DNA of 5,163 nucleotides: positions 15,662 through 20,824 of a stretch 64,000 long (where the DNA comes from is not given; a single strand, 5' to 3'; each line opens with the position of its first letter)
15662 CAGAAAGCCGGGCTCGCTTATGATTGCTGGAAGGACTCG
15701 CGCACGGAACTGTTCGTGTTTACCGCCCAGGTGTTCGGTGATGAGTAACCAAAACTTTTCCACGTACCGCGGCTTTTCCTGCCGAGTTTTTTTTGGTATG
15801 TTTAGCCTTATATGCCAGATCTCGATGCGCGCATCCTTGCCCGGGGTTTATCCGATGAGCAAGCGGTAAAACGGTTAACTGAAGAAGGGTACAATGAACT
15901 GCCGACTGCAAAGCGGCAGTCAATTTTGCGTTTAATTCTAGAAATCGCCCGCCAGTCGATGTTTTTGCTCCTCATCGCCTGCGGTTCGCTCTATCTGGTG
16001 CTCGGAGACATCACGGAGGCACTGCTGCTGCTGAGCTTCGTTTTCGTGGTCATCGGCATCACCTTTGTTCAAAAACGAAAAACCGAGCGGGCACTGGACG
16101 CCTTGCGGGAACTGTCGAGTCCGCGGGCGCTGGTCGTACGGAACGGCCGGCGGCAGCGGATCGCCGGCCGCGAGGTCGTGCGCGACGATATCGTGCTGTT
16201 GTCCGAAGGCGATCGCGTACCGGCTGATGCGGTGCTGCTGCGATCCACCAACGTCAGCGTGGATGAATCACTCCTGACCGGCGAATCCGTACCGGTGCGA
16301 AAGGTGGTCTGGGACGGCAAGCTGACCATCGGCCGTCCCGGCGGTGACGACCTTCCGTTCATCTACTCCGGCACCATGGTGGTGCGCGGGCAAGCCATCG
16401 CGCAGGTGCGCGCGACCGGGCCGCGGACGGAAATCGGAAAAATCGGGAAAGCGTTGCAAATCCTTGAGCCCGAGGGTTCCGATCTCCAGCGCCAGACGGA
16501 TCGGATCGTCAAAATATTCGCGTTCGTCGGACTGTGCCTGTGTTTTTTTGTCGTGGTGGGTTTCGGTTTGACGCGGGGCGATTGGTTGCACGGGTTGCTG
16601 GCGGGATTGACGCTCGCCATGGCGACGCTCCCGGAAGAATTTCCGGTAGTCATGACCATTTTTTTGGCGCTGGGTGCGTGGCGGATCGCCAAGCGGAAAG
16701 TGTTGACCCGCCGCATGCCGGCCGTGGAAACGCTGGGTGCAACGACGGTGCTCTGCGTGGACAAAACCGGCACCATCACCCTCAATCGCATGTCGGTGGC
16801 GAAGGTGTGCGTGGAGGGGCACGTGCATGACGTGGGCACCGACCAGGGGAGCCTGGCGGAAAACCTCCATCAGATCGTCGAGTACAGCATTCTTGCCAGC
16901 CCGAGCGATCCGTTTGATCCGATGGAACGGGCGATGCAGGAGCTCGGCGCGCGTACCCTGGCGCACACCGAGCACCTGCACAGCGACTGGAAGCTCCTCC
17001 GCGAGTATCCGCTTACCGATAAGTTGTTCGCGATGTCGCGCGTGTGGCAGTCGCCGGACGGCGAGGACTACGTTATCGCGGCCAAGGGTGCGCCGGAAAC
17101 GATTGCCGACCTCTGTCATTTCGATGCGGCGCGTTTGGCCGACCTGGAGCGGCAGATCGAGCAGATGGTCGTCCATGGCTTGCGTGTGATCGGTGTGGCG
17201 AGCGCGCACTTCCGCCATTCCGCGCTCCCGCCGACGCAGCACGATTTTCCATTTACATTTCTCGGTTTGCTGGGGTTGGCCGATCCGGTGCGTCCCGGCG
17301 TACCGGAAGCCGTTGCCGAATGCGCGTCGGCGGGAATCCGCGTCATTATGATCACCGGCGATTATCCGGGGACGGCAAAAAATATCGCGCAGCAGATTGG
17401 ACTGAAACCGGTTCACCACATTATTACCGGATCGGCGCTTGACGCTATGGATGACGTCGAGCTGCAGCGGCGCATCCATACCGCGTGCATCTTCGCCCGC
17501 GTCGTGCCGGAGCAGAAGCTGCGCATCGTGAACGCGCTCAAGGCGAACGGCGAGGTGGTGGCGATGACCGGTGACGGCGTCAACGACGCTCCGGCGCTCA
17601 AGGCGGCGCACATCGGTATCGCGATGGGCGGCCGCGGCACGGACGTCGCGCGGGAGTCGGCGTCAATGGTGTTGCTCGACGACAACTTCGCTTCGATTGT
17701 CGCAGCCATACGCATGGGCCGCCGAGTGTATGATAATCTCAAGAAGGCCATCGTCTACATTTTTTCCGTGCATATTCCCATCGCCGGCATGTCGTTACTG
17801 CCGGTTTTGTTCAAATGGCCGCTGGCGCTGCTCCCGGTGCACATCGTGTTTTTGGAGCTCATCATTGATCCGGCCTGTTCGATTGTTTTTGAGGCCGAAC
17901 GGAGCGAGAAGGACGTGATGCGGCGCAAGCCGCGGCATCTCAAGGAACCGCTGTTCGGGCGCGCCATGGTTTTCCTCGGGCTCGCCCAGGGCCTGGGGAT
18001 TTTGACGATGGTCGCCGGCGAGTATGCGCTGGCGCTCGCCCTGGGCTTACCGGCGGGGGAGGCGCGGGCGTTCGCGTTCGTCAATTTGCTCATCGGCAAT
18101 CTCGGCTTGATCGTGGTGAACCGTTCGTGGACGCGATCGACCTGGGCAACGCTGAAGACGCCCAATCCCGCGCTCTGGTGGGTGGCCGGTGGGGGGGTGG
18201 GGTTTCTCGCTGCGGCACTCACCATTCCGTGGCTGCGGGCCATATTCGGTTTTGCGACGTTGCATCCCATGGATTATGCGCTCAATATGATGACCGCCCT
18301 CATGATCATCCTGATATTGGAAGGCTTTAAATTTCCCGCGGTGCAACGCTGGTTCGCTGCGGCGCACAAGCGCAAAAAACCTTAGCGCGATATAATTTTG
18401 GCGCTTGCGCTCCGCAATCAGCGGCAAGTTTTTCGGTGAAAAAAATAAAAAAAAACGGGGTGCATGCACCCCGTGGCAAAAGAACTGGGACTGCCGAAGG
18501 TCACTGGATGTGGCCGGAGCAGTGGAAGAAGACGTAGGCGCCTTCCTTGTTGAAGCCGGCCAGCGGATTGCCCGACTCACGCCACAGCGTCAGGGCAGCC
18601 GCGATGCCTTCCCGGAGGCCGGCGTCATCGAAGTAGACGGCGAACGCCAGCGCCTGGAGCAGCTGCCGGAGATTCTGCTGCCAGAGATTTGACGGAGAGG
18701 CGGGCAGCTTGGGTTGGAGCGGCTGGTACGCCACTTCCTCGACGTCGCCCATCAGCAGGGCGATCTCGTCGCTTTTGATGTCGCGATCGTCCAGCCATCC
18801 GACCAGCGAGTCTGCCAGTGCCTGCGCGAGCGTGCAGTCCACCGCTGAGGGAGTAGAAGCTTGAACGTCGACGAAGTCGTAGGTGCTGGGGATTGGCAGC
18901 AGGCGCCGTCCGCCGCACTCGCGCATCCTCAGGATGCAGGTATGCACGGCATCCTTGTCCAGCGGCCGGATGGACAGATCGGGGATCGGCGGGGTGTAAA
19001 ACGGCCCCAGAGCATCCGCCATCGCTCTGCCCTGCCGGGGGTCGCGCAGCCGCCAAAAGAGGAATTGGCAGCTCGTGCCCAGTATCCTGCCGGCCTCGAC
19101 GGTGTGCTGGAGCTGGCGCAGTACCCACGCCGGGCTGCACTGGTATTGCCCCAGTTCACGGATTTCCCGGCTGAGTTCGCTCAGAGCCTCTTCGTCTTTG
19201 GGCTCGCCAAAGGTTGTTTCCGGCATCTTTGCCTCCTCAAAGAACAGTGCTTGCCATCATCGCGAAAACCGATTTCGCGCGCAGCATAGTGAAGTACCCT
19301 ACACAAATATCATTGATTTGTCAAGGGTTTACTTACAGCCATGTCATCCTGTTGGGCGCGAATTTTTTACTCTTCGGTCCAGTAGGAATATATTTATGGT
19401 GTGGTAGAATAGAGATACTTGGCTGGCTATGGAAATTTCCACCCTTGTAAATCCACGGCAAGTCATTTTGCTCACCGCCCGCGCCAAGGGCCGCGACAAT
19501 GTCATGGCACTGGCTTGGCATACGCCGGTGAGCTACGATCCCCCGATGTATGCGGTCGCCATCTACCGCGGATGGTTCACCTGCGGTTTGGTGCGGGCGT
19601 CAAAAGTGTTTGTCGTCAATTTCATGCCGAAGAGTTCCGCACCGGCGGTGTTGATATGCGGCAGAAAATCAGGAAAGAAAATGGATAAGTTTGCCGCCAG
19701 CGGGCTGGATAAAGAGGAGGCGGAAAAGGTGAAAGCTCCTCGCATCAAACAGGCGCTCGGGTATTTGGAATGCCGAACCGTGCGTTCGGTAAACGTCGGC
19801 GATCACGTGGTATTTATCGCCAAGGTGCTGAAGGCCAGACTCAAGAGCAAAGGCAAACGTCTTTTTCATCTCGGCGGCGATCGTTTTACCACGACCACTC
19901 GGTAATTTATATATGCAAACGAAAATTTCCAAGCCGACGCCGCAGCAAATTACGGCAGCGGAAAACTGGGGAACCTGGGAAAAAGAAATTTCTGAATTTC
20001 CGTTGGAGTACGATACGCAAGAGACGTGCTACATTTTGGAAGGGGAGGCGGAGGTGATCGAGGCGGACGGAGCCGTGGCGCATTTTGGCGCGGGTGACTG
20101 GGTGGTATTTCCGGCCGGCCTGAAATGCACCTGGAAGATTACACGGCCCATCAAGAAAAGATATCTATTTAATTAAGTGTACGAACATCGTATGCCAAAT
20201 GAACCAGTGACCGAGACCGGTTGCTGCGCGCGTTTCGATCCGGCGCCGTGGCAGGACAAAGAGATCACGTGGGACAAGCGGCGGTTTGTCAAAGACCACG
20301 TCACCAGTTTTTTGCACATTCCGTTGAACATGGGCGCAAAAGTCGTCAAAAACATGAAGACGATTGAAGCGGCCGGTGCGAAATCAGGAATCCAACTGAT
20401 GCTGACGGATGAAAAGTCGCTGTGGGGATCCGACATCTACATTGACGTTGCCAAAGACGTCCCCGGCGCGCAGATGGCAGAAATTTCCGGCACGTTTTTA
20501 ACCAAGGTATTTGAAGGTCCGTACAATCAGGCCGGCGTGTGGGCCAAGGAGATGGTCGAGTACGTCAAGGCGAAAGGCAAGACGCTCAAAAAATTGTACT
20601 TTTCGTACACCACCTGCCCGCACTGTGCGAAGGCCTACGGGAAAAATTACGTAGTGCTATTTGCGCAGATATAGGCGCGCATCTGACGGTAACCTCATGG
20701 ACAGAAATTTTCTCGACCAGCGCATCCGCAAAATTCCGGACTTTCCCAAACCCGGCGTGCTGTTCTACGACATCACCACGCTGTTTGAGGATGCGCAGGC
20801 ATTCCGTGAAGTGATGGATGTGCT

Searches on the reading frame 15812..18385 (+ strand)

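Call 68: search_protein_families(library=pfam, proteins=[window:15812-18385:+], max_evalue=0.0001)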
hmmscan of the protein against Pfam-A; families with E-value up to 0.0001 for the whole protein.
window:15812-18385:+ (857 aa): 7 families
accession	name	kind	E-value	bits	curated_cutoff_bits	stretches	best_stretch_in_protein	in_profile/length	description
PF00122.25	E1-E2_ATPase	-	8.6e-45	152.9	28.1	1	100-295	1-181/181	E1-E2 ATPase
PF00689.26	Cation_ATPase_C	-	3.7e-31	108.7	27.3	1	670-841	1-174/175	Cation transporting ATPase, C-terminus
PF00702.32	Hydrolase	-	3.5e-20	73.6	26.4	1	314-600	4-191/191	haloacid dehalogenase-like hydrolase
PF00690.31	Cation_ATPase_N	-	1.9e-08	34.3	20.4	1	10-58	18-66/69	Cation transporter/ATPase, N-terminus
PF12710.13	HAD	-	5e-06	27.5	27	1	493-597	86-189/189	haloacid dehalogenase-like hydrolase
PF13246.12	Cation_ATPase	-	5.6e-06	26.7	21.7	1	369-436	22-89/91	Cation transport ATPase (P-type)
PF08282.18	Hydrolase_3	-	8.3e-06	26.1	20.9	0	572-633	195-255/255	haloacid dehalogenase-like hydrolase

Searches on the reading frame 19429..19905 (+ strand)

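Call 68: search_protein_families(library=pfam, proteins=[window:19429-19905:+], max_evalue=0.0001)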
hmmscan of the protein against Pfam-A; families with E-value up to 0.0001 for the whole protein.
window:19429-19905:+ (158 aa): 1 family
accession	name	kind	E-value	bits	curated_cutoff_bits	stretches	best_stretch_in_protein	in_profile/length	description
PF01613.24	Flavin_Reduct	-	4e-33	115.1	27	1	9-147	5-144/153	Flavin reductase like domain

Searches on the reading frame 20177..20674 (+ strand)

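Call 68: search_protein_families(library=pfam, proteins=[window:20177-20674:+], max_evalue=0.0001)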
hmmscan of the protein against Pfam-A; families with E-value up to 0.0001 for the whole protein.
window:20177-20674:+ (165 aa): 1 family
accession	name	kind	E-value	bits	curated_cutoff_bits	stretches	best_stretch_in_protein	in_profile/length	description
PF20603.3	Bact_hydrolase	-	3.7e-61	206.2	27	1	12-165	6-160/160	Bacterial hydrolase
